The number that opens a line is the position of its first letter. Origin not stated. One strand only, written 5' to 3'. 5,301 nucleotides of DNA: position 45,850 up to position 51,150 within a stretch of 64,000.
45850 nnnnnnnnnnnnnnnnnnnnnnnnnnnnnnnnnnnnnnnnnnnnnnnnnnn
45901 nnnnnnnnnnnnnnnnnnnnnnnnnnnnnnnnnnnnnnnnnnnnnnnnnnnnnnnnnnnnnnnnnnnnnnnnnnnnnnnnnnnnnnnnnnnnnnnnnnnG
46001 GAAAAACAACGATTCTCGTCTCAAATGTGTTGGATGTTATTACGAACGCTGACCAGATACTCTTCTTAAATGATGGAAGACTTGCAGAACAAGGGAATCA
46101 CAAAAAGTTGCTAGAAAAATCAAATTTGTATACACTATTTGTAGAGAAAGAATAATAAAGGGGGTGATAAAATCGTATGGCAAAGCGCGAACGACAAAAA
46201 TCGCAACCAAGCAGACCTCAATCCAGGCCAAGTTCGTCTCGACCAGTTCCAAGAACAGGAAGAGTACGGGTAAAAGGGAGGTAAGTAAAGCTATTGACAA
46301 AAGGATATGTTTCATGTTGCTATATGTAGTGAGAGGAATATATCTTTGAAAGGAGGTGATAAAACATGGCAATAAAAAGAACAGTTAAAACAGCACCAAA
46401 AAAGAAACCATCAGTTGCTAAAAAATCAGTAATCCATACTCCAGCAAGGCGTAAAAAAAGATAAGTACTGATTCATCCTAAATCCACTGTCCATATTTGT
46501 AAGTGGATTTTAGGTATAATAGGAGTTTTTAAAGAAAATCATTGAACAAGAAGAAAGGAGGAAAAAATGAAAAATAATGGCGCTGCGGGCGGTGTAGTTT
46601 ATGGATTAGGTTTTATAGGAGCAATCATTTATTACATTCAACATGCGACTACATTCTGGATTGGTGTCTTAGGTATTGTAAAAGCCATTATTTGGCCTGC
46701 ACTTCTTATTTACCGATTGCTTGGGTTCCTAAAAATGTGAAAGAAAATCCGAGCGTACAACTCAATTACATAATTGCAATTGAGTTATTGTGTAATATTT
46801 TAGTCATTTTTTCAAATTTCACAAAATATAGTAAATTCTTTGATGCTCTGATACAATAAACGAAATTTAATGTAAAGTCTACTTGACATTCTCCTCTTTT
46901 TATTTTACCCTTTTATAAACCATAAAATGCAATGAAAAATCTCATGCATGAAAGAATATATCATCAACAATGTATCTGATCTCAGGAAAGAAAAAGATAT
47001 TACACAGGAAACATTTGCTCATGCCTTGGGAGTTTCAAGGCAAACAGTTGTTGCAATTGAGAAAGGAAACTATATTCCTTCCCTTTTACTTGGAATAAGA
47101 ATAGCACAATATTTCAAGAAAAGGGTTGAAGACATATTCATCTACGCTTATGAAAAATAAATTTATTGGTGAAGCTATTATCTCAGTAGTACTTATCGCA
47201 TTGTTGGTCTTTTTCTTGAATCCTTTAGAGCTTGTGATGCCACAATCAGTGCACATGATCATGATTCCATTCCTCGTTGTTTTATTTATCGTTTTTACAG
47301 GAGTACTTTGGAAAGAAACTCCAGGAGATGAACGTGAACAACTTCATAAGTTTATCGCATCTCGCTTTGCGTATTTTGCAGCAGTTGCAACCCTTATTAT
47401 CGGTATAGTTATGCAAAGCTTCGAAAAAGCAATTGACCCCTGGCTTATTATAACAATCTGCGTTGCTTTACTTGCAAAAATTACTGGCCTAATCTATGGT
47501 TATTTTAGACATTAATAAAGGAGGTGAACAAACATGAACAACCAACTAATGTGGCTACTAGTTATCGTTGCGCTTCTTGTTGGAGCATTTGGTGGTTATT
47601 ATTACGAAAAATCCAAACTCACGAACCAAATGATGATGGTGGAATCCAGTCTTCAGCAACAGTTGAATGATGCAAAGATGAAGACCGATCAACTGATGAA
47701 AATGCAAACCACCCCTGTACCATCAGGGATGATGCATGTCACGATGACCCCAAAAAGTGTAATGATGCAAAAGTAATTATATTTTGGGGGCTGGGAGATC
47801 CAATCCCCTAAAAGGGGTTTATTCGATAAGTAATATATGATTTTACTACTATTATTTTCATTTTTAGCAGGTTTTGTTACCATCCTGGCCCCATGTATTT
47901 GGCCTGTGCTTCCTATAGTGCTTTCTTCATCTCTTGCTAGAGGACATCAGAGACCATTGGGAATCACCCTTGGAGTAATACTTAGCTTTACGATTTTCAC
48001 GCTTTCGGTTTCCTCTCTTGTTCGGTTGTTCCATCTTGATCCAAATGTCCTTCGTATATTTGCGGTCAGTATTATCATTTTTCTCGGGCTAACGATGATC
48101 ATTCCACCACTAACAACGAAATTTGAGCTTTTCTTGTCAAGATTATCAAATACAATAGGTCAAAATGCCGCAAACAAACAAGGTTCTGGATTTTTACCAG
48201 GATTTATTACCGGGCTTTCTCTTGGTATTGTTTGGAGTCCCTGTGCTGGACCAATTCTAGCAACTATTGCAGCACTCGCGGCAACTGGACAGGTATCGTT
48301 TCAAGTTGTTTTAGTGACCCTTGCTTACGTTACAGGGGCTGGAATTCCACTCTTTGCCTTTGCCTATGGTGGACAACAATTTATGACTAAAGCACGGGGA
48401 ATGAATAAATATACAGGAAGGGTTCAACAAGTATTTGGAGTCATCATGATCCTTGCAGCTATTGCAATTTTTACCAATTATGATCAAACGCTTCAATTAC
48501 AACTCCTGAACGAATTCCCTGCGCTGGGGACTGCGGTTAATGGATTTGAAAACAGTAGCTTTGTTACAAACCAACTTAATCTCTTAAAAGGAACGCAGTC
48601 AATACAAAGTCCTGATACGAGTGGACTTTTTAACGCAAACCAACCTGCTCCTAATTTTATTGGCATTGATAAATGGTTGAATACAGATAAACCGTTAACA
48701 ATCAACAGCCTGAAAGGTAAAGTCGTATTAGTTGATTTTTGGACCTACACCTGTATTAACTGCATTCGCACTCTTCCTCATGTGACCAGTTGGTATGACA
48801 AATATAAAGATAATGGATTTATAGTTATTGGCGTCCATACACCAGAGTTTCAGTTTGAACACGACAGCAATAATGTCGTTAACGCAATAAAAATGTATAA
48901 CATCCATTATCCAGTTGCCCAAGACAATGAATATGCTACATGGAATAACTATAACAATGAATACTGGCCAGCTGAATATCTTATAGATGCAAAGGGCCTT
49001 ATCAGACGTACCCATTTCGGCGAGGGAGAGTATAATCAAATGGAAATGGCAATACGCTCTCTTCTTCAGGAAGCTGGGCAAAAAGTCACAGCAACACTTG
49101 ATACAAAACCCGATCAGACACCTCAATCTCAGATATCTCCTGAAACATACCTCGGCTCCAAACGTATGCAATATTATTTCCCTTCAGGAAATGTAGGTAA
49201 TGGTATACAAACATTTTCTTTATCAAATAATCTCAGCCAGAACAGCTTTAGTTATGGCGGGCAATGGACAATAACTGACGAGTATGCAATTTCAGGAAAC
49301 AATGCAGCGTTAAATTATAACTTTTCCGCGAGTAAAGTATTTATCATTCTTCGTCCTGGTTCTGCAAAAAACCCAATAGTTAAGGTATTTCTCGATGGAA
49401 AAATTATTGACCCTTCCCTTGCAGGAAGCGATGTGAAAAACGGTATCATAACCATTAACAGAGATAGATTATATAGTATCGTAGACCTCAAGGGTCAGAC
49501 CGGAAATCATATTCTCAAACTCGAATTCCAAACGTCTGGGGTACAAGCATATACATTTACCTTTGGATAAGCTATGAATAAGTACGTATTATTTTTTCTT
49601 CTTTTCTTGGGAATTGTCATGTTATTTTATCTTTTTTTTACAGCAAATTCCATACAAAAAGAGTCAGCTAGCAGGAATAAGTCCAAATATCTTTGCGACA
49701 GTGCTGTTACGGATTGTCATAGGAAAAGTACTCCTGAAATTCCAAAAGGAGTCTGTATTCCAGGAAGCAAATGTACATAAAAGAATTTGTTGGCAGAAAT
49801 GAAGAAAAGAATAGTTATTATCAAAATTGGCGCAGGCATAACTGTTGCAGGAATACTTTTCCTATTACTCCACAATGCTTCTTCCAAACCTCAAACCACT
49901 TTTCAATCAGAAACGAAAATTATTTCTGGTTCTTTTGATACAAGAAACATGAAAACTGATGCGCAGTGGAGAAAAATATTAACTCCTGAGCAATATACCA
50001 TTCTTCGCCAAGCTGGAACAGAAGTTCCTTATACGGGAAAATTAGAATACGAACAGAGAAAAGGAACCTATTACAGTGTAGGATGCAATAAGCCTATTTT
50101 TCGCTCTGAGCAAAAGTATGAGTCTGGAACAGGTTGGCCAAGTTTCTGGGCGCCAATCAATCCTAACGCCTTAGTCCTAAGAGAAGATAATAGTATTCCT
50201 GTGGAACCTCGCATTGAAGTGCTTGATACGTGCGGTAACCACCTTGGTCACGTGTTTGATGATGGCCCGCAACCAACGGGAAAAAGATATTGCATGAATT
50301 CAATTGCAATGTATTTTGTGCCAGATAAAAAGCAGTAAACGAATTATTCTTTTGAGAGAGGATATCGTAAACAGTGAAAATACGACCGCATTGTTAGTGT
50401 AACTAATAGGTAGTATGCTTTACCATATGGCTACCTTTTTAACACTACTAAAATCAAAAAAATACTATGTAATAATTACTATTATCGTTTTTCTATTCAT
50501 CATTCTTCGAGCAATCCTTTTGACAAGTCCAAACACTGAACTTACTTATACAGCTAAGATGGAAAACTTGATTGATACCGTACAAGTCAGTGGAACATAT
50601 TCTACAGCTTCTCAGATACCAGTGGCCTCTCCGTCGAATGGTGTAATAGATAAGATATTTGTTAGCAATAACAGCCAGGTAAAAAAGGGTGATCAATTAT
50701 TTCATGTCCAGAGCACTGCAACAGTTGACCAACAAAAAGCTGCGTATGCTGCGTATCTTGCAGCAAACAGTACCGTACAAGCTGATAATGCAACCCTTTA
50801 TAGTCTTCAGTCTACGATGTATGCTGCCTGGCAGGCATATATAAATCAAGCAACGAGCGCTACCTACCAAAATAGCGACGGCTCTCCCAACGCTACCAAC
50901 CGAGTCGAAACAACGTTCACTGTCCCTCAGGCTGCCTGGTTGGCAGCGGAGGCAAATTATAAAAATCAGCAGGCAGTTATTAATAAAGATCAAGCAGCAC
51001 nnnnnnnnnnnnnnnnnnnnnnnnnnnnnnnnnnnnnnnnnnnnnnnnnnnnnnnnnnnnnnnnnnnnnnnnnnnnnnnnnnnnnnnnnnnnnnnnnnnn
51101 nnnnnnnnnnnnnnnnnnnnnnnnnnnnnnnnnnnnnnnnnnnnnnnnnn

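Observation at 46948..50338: Envelope methionine-sulfoxide repair module: Met-rich membrane protein, CcdA-thioredoxin fusion, and anchored MsrB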

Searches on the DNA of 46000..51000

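Call 71: search_rna_families(source=window, start=46000, end=51000, threshold=evalue, max_evalue=1)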
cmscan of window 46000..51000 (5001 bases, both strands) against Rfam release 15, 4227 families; matches with E-value up to 1: 0.
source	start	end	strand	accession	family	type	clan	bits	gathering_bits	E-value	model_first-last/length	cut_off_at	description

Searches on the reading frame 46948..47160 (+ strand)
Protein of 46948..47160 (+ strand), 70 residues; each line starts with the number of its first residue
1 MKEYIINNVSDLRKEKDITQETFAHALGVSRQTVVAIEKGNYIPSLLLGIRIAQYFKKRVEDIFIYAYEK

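Call 3: search_protein_families(library=pfam, proteins=[window:46948-47160:+], max_evalue=0.01)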
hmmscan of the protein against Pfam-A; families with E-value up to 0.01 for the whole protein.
window:46948-47160:+ (70 aa): 6 families
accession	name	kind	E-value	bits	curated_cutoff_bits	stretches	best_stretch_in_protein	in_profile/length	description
PF01381.28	HTH_3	-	2.1e-12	47.3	23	1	11-62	3-54/55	Helix-turn-helix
PF12844.13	HTH_19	-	1.1e-05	25.7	30.2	1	11-57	6-52/64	Helix-turn-helix domain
PF13560.12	HTH_31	-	9.3e-05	23.1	27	1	12-46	9-44/64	Helix-turn-helix domain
PF13443.12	HTH_26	-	0.00041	21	22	1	10-66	3-60/63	Cro/C1-type HTH DNA-binding domain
PF08279.18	HTH_11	-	0.001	19.3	25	1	12-35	9-33/55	HTH domain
PF13413.12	HTH_25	-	0.0068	16.6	24.6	0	12-42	5-35/62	Helix-turn-helix domain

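Call 4: search_protein_families(library=ncbifam, proteins=[window:46948-47160:+], max_evalue=0.01)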
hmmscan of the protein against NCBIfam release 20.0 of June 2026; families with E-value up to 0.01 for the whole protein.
window:46948-47160:+ (70 aa): 12 families
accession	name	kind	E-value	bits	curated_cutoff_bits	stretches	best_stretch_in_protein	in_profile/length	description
TIGR03070.1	couple_hipB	subfamily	1.8e-09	37.4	71.65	1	7-43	5-41/58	type II toxin-antitoxin system Y4mF family antitoxin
NF041951.1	phage_RstR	subfamily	1.6e-07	31.6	80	1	8-57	6-55/108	RstR family transcriptional repressor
NF041575.1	antitoxPezA_Strep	equivalog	2.5e-05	24.3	290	1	5-62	2-59/158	type II toxin-antitoxin system antitoxin PezA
NF003162.0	PRK04140.1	equivalog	8.5e-05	21.7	263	1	9-60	131-182/317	transcriptional regulator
TIGR00270.2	TIGR00270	equivalog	0.00057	19.7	110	1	9-49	80-120/159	multiprotein bridging factor aMBF1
NF041265.1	NadS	equivalog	0.0011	19.3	60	1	3-42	29-68/94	NadS family protein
NF052239.1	antitox_spr1629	equivalog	0.0013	17.9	335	1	6-58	4-56/377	spr1629 family repressor/antitoxin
TIGR03830.1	CxxCG_CxxCG_HTH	subfamily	0.0015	18.3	61.8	1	7-46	68-107/127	type II TA system antitoxin MqsA family protein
NF047542.1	telomere_Tap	equivalog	0.0026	16.6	600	1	11-44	24-57/695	telomere-associated protein Tap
NF006015.0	PRK08154.1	subfamily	0.0027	16.9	204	1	8-63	34-89/314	anaerobic benzoate catabolism transcriptional regulator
TIGR02607.1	antidote_HigA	equivalog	0.0032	17.3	47.7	1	17-59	20-62/81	HigA family addiction module antitoxin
NF003055.0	PRK03975.1-2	equivalog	0.0063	16.3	122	1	8-39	16-46/140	putative transcriptional regulator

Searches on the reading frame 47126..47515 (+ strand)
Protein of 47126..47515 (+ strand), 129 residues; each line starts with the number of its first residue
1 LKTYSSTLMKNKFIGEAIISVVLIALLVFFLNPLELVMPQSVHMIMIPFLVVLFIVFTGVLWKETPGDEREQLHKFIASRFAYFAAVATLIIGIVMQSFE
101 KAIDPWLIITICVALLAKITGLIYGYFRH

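Call 3: search_protein_families(library=pfam, proteins=[window:47126-47515:+], max_evalue=0.01)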
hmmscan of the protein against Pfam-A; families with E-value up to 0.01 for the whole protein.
window:47126-47515:+ (129 aa): 1 family
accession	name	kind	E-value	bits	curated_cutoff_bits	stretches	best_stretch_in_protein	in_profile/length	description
PF01757.29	Acyl_transf_3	-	0.0053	16.3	31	1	13-115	149-255/326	Acyltransferase domain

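Call 4: search_protein_families(library=ncbifam, proteins=[window:47126-47515:+], max_evalue=0.01)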
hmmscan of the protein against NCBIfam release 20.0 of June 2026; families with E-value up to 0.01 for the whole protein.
window:47126-47515:+ (129 aa): 0 families

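Call 61: search_protein_families(library=pfam, alignment_id=A5, max_evalue=1)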
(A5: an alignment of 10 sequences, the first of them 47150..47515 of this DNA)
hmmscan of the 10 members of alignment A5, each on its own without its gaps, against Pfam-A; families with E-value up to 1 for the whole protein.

A. member 1, window:47150-47515:+ (121 aa): 8 families
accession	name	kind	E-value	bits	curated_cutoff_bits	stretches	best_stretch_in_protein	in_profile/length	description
PF01757.29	Acyl_transf_3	-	0.0059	16.1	31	1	8-107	151-255/326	Acyltransferase domain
PF23471.1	Cap15_TM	-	0.07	14.3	28.2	1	9-55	8-59/59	Cap15, TM helices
PF03620.19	IBV_3C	-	0.19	12.5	27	1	67-116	13-62/92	IBV 3C protein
PF25612.1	DUF7940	-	0.22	12.6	27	1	64-109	8-53/63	Family of unknown function (DUF7940)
PF12270.13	Cyt_c_ox_IV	-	0.24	11.9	26.9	1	33-120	36-128/132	Cytochrome c oxidase subunit IV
PF20040.4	DUF6442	-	0.57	10.9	25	1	5-86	28-101/102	Family of unknown function (DUF6442)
PF11992.13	TgpA_N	-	0.64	9.4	30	1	14-88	105-177/333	TgpA N-terminal domain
PF13493.11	DUF4118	-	0.89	9.8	28.4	0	77-119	7-49/107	Domain of unknown function (DUF4118)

B. families by the number of members that match (of 10 scanned): 42 families (the first 25 are shown)
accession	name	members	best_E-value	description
PF01757.29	Acyl_transf_3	6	4.9e-05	Acyltransferase domain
PF14093.11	DUF4271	6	0.0015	Domain of unknown function (DUF4271)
PF20040.4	DUF6442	5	0.021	Family of unknown function (DUF6442)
PF11992.13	TgpA_N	5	0.022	TgpA N-terminal domain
PF09925.14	DUF2157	4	0.34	Predicted membrane protein (DUF2157)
PF23471.1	Cap15_TM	3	0.022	Cap15, TM helices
PF25612.1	DUF7940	3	0.22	Family of unknown function (DUF7940)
PF14340.12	DUF4395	2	0.014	Domain of unknown function (DUF4395)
PF12648.12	TcpE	2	0.025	TcpE family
PF18949.5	DUF5693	2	0.034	Family of unknown function (DUF5693)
PF20712.2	CyanoTRADDas_TM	2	0.048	Cyanobacterial TRADD-N associated 2-Transmembrane domain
PF12270.13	Cyt_c_ox_IV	2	0.064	Cytochrome c oxidase subunit IV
PF19297.4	QcrA_N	2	0.091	QcrA subunit N-terminal region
PF20563.3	DUF6773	2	0.091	Family of unknown function (DUF6773)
PF09323.15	DUF1980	2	0.093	DUF1980 N-terminal domain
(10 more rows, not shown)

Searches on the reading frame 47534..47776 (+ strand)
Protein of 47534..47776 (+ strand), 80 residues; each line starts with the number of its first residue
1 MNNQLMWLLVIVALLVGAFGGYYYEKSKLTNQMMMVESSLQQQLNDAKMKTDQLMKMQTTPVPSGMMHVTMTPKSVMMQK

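Call 3: search_protein_families(library=pfam, proteins=[window:47534-47776:+], max_evalue=0.01)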
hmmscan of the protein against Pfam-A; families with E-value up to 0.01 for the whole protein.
window:47534-47776:+ (80 aa): 1 family
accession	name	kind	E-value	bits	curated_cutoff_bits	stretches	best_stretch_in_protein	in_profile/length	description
PF12072.13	RNase_Y_N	-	0.0076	16.1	32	1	6-56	2-52/201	RNase Y N-terminal region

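Call 4: search_protein_families(library=ncbifam, proteins=[window:47534-47776:+], max_evalue=0.01)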
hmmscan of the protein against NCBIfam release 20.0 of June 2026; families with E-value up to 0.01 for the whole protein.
window:47534-47776:+ (80 aa): 0 families

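Call 44: find_homologous_proteins(query=window:47534-47776:+, max_evalue=0.001)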
Query window:47534-47776:+ (80 aa): 5 proteins with E <= 0.001 among 5 candidates.
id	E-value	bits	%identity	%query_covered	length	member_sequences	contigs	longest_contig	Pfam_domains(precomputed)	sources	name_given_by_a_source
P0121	7.8e-41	154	96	100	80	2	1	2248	-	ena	-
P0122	1.4e-23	100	66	98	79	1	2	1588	-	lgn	-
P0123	2.8e-22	96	61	100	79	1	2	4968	-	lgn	-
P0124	8.5e-20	88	64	90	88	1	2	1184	-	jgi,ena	-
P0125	1.2e-15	75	51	100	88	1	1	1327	-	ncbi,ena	-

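Call 47: find_encoding_contigs(protein=P0123, flank=5000, max_places=2)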
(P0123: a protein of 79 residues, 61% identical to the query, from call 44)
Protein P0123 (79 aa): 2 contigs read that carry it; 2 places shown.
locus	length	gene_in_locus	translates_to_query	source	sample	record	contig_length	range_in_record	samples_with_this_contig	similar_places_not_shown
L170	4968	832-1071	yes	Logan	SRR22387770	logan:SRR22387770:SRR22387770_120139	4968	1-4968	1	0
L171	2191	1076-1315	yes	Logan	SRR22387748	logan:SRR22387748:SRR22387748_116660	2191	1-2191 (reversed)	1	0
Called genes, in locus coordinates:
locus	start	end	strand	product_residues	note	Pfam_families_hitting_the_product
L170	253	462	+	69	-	PF12844:HTH_19, PF13443:HTH_26 (weak), PF13560:HTH_31 (weak), PF01381:HTH_3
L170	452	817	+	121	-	-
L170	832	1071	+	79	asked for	-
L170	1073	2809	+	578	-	PF02683:DsbD_TM, PF00578:AhpC-TSA, PF08534:Redoxin, PF13905:Thioredoxin_8, PF17991:Thioredoxin_10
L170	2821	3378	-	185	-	PF01625:PMSR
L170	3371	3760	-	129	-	PF01641:SelR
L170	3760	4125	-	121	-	PF01219:DAGK_prokar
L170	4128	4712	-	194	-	-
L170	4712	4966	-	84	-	?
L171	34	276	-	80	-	PF01541:GIY-YIG, PF10544:T5orf172 (weak)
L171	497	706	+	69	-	PF12844:HTH_19, PF13443:HTH_26 (weak), PF13560:HTH_31 (weak), PF01381:HTH_3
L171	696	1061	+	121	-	-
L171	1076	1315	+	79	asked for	-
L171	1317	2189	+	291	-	?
